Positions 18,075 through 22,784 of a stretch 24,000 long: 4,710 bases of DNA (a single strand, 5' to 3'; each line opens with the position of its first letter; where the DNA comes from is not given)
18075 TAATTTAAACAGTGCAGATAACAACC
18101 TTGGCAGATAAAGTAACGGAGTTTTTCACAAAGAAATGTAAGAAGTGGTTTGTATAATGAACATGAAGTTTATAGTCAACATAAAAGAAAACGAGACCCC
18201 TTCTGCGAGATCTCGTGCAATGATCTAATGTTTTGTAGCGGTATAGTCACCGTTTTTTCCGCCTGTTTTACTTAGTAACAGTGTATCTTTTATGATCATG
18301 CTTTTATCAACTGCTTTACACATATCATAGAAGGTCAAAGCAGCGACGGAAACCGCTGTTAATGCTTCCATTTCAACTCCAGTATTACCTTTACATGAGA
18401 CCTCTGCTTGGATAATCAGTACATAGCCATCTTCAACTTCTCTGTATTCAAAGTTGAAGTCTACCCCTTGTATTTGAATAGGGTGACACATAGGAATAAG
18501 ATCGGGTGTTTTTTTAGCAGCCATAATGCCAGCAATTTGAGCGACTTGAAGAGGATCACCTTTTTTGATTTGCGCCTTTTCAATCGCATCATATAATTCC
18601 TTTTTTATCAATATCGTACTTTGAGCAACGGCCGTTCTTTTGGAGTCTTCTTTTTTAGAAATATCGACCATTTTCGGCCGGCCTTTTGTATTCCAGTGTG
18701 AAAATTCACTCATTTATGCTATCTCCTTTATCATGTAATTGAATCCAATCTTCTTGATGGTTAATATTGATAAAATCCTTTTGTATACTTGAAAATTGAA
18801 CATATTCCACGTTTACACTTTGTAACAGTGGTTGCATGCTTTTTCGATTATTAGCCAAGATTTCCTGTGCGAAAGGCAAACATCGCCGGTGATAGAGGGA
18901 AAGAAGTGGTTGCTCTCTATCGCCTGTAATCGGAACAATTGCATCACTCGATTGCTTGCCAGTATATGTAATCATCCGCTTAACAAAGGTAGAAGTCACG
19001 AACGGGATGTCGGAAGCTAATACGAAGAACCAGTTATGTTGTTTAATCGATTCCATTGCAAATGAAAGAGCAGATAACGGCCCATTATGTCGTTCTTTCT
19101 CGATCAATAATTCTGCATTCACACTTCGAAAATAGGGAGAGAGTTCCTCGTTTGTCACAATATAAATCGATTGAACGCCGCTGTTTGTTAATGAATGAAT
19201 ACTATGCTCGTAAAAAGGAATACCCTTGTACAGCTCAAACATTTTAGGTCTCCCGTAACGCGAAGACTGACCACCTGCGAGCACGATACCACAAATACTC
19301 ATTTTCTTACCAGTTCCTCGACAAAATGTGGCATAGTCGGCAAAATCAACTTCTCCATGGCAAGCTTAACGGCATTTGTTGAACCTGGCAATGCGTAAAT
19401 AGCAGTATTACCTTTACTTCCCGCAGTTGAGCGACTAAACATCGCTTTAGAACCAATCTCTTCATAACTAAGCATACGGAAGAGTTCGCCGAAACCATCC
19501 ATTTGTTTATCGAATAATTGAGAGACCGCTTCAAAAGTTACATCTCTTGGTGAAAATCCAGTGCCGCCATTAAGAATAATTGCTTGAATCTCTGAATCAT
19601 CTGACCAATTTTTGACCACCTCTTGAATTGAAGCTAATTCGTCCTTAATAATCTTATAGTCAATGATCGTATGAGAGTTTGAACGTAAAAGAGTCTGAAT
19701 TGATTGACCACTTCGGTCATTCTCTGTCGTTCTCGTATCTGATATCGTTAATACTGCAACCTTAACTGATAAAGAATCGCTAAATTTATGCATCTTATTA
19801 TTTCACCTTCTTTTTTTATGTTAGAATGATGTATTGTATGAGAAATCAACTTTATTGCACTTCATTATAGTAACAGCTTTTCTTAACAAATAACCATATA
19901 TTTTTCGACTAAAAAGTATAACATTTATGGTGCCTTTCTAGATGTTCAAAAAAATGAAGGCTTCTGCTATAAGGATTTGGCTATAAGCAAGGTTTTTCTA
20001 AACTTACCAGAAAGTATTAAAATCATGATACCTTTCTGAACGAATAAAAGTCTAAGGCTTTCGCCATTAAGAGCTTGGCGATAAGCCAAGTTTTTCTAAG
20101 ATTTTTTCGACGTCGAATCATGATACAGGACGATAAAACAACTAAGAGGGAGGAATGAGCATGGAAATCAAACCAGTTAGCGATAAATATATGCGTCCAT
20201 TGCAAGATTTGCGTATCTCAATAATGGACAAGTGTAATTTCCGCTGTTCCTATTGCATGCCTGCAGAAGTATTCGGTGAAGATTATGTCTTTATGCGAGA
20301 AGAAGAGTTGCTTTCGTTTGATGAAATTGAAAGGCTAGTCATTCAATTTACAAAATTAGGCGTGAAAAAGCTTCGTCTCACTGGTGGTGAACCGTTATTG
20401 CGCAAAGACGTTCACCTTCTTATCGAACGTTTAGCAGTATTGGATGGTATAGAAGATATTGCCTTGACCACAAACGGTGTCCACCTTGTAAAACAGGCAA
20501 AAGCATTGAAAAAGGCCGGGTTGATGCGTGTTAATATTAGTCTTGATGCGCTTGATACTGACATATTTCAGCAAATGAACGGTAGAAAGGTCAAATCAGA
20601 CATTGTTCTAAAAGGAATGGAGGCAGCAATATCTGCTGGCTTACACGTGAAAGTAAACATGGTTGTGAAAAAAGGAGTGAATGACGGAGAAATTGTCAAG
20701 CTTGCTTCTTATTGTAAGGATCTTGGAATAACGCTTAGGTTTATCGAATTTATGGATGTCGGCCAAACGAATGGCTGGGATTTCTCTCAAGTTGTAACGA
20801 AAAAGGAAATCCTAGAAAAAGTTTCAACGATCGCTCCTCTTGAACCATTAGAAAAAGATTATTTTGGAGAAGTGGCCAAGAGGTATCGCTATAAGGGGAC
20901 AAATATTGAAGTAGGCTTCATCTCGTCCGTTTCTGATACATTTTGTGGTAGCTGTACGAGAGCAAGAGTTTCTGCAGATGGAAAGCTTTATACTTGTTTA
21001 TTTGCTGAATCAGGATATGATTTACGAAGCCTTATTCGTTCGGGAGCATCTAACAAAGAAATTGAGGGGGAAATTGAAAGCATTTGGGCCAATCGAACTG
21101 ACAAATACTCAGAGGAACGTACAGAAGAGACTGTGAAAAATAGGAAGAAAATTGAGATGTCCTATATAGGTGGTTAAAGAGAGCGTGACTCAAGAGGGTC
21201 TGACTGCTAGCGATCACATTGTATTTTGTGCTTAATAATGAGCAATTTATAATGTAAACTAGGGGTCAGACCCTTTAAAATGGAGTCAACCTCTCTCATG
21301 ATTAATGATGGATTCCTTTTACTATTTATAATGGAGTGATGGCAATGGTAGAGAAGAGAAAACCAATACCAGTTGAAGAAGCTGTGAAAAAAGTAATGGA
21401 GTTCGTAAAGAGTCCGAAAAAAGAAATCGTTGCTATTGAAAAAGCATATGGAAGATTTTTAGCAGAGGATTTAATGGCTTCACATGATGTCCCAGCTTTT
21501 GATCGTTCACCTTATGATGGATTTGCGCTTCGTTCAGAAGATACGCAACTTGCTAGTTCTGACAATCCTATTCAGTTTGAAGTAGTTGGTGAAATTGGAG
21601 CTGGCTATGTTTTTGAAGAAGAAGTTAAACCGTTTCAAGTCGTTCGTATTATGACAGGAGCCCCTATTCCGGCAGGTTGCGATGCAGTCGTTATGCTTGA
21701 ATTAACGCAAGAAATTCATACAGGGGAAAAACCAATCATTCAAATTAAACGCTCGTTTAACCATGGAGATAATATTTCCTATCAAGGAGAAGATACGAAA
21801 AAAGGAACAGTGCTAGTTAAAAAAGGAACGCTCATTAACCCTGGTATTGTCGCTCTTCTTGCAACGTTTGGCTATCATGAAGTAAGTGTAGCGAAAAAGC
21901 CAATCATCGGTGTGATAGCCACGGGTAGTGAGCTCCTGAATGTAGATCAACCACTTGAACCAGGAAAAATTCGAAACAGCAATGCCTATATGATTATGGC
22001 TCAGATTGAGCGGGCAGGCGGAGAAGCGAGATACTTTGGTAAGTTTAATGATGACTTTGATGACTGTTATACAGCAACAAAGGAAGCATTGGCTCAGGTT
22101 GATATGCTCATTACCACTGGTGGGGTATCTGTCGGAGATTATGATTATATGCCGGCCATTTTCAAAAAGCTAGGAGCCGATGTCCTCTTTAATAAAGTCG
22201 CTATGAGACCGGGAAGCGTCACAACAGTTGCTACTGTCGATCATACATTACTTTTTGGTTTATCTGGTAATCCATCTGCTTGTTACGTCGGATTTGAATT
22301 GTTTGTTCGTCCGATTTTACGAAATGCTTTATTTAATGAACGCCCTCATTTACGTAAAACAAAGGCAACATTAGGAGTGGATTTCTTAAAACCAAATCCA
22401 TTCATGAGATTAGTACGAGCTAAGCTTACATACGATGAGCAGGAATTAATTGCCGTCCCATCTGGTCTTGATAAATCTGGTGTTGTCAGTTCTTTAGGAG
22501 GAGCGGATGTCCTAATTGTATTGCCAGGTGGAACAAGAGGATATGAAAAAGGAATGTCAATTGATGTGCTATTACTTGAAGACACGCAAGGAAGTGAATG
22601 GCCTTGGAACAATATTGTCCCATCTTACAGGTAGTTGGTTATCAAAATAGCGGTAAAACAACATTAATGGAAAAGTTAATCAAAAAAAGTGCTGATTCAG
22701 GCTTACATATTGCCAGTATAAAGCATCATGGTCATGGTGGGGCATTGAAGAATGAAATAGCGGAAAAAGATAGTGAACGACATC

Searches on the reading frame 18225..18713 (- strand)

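Call 6: search_protein_families(library=pfam, proteins=[window:18225-18713:-])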
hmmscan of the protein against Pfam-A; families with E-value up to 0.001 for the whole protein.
window:18225-18713:- (162 aa): 1 family
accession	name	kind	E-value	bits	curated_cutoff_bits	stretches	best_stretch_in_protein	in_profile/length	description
PF01967.27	MoaC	-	9.6e-56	188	27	1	15-152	1-136/136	MoaC family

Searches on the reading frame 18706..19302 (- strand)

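Call 6: search_protein_families(library=pfam, proteins=[window:18706-19302:-])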
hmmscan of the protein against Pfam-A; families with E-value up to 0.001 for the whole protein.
window:18706-19302:- (198 aa): 2 families
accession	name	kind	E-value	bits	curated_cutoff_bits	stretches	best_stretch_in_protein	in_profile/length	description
PF12804.13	NTP_transf_3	-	5.1e-32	111.7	27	1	5-153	1-149/160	MobA-like NTP transferase domain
PF00483.29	NTP_transferase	-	5.8e-06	26.5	21.2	1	5-119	2-129/245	Nucleotidyl transferase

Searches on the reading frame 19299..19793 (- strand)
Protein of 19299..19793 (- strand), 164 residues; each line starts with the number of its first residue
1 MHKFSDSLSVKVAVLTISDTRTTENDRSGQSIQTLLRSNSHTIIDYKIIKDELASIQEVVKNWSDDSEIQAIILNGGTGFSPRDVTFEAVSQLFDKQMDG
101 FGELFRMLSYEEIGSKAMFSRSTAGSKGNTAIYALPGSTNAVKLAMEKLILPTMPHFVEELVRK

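Call 6: search_protein_families(library=pfam, proteins=[window:19299-19793:-])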
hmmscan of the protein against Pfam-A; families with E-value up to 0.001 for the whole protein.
window:19299-19793:- (164 aa): 1 family
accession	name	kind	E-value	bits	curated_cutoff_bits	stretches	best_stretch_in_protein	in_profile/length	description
PF00994.29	MoCF_biosynth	-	1.1e-30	106.6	26.6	1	13-156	1-144/144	Probable molybdopterin binding domain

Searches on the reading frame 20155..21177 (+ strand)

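Call 6: search_protein_families(library=pfam, proteins=[window:20155-21177:+])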
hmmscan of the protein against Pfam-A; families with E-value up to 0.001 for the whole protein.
window:20155-21177:+ (340 aa): 4 families
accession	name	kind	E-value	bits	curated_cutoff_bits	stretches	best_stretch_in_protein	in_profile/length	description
PF06463.18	Mob_synth_C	-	6.6e-39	133.2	37.4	1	192-319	1-127/128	Molybdenum Cofactor Synthesis C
PF04055.27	Radical_SAM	-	9.2e-36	123.9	29.5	1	21-186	1-165/166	Radical SAM superfamily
PF13353.11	Fer4_12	-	3.7e-05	24.5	22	1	25-121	13-104/137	4Fe-4S single cluster domain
PF19238.5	Radical_SAM_2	-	0.00077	19.6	26.7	0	116-182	70-135/151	Radical SAM-like domain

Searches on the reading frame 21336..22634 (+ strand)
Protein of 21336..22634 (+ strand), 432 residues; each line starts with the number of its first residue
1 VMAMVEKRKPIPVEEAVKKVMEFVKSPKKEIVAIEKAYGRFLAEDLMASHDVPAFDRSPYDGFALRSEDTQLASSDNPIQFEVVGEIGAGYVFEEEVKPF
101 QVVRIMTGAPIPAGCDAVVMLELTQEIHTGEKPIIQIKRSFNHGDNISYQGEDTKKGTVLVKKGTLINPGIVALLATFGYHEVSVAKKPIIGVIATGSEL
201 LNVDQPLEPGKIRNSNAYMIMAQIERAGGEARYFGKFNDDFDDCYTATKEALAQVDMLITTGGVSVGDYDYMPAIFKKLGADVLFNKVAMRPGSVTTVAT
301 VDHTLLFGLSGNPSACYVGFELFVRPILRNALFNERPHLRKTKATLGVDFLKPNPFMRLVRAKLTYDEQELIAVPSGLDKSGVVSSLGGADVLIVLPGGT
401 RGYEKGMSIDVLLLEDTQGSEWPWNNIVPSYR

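Call 6: search_protein_families(library=pfam, proteins=[window:21336-22634:+])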
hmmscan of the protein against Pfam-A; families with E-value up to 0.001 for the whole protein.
window:21336-22634:+ (432 aa): 3 families
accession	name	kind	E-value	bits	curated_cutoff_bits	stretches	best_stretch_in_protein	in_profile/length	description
PF03453.22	MoeA_N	-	2.7e-45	154.4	30.8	1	11-179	1-160/160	MoeA N-terminal region (domain I and II)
PF00994.29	MoCF_biosynth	-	1.8e-30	106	26.6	1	192-329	1-143/144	Probable molybdopterin binding domain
PF03454.20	MoeA_C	-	5.3e-14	52.6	22.1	1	343-414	1-72/72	MoeA C-terminal region (domain IV)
